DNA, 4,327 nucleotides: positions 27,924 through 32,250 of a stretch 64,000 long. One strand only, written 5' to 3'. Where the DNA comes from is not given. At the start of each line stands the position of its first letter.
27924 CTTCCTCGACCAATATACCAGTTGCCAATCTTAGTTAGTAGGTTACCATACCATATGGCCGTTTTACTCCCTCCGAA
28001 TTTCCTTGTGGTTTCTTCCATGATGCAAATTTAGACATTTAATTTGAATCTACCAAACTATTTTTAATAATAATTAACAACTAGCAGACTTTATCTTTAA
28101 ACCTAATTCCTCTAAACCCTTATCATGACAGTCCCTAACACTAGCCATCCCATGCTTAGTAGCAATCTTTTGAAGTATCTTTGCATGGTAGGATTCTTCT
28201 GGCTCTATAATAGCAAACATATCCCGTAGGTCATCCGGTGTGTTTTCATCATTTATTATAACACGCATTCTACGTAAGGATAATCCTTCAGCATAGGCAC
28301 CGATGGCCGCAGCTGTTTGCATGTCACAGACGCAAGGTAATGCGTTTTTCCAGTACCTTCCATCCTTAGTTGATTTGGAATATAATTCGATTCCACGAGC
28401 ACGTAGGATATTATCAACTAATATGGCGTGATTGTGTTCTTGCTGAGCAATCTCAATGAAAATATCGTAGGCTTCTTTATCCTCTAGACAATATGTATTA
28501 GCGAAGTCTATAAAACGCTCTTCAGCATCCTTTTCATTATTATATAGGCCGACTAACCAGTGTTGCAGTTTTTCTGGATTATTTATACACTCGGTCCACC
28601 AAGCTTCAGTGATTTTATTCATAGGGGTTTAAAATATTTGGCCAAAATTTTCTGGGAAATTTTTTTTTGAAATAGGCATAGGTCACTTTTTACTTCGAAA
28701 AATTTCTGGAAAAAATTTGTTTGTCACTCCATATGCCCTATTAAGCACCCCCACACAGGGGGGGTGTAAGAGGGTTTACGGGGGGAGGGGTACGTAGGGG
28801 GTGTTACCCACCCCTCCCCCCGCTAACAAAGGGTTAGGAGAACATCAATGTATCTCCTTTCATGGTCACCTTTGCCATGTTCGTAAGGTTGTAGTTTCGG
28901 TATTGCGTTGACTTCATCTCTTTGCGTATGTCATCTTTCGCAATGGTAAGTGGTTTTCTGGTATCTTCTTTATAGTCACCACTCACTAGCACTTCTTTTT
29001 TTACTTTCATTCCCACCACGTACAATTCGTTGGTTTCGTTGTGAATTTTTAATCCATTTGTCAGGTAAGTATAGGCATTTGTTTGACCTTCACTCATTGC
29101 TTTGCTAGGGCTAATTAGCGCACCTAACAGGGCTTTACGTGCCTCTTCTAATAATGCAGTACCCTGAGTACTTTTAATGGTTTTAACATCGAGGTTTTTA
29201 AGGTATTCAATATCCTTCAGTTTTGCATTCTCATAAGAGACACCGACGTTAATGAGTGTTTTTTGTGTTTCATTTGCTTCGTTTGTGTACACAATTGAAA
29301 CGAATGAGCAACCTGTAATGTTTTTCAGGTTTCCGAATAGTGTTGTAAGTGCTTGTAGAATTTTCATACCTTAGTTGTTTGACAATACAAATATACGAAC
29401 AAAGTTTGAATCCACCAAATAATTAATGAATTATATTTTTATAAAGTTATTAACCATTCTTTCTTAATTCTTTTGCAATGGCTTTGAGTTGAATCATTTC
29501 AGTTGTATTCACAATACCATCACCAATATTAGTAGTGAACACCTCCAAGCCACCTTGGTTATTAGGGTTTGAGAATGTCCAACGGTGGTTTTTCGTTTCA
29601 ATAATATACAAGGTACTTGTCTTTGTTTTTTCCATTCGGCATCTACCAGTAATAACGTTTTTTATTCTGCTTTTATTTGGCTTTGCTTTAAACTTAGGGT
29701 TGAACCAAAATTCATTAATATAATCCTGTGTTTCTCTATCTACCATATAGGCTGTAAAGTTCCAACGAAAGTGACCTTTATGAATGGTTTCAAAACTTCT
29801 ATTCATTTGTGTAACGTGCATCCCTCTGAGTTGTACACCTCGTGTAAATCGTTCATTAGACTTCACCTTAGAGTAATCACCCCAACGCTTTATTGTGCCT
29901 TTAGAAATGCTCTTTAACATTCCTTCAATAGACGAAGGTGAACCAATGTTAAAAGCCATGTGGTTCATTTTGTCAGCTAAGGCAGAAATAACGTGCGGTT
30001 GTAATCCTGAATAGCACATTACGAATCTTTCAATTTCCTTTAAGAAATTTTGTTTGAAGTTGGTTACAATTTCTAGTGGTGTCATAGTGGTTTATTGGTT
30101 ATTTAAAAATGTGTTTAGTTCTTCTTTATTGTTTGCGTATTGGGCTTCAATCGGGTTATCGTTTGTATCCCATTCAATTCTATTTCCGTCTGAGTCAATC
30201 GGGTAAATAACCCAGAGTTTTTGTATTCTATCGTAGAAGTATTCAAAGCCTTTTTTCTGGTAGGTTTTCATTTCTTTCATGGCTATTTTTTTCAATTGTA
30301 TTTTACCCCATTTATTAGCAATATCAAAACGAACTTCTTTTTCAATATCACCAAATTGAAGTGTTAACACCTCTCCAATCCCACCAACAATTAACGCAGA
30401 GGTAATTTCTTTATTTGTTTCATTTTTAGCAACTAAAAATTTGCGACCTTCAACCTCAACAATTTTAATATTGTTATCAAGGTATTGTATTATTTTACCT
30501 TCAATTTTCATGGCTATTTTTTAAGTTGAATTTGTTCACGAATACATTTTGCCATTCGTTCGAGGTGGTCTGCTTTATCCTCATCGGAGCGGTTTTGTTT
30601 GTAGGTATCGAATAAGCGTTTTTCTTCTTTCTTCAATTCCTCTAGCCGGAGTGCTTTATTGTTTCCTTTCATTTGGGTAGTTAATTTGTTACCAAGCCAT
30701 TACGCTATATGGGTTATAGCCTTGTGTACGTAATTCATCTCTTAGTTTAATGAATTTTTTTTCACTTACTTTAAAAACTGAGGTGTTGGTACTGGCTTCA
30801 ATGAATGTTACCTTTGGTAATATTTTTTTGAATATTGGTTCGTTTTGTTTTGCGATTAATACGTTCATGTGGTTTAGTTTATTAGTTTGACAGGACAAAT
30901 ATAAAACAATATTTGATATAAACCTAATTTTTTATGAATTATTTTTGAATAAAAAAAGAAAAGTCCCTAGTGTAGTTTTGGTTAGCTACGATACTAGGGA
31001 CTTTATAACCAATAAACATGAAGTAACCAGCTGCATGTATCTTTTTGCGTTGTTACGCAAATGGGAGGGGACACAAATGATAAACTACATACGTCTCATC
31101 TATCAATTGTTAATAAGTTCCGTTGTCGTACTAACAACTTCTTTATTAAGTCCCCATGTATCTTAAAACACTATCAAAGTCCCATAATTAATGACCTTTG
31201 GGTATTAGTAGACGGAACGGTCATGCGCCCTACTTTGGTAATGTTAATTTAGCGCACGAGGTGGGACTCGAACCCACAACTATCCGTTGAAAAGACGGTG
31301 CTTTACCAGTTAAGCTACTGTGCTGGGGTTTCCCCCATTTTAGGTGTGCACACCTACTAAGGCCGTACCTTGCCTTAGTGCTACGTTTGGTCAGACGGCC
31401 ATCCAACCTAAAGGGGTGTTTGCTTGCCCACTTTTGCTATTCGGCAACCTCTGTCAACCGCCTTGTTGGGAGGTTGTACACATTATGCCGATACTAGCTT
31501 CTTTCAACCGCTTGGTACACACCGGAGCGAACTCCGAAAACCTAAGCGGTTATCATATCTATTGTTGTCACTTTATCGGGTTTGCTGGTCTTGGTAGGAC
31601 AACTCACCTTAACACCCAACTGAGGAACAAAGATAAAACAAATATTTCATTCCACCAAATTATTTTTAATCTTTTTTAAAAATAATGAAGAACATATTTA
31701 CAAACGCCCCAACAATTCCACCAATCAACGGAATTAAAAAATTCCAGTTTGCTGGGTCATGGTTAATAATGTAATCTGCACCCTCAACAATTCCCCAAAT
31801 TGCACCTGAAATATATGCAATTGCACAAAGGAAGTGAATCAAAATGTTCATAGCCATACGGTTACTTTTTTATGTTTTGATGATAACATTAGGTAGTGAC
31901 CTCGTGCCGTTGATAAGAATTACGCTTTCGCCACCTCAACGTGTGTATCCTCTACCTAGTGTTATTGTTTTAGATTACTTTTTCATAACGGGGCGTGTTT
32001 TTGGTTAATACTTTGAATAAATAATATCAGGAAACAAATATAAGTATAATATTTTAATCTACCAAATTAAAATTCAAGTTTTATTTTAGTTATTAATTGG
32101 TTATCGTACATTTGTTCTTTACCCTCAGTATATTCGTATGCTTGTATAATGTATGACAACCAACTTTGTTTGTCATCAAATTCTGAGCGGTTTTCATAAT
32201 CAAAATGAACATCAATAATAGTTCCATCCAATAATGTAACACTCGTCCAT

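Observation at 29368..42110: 13-kb early module built of single-gene cassettes, each with a near-identical promoter and a shared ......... leader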

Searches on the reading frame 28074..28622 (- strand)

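Call 92: search_protein_families(library=pfam, proteins=[window:28074-28622:-], max_evalue=0.001)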
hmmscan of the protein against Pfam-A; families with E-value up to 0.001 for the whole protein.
window:28074-28622:- (182 aa): 2 families
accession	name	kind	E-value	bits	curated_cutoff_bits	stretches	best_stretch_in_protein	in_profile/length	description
PF06175.17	MiaE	-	0.00012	22.4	27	1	4-98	13-105/199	tRNA-(MS[2]IO[6]A)-hydroxylase (MiaE)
PF02915.23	Rubrerythrin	-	0.00022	22.1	22.8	1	28-153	8-136/137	Rubrerythrin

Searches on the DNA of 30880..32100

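Call 88: search_rna_families(source=window, start=30880, end=32100, threshold=evalue, max_evalue=1)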
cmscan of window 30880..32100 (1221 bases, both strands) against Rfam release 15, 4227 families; matches with E-value up to 1: 1.
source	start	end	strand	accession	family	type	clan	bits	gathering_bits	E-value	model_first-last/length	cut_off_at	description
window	31253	31323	-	RF00005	tRNA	Gene; tRNA;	CL00001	41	29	5.9e-07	1-71/71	no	tRNA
